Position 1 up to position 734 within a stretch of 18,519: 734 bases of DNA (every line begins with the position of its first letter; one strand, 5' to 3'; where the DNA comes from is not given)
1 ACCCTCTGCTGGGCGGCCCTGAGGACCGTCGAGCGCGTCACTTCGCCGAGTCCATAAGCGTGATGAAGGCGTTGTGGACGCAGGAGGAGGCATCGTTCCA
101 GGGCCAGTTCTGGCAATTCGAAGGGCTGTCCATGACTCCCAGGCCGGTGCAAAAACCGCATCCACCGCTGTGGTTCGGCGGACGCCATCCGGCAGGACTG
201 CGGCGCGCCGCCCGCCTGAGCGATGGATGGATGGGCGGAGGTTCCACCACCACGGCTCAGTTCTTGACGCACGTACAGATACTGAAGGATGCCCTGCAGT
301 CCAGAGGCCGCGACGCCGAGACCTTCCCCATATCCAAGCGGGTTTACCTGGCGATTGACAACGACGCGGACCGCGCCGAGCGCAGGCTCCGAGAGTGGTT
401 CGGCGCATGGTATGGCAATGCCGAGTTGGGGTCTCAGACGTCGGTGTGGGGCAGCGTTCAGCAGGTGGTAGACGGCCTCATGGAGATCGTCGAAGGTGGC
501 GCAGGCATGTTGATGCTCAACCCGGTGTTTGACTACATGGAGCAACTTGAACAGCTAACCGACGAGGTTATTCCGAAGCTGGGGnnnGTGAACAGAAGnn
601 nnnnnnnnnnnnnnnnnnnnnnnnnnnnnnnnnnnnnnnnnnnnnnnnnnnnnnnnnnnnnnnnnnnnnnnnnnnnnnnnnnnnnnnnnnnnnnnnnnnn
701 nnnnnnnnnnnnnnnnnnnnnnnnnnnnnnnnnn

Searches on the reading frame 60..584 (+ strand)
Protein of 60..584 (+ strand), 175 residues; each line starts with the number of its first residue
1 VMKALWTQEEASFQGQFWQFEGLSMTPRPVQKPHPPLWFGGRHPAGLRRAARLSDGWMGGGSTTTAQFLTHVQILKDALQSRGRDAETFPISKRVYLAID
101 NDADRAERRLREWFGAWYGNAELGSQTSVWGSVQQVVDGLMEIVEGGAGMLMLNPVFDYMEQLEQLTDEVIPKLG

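Call 6: search_protein_families(library=pfam, proteins=[window:60-584:+], max_evalue=0.1)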
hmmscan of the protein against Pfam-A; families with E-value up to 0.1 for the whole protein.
window:60-584:+ (175 aa): 1 family
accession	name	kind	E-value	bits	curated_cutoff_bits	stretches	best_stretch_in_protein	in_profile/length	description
PF00296.26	Bac_luciferase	-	8.9e-23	81.5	27.9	1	2-133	134-297/314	Luciferase-like monooxygenase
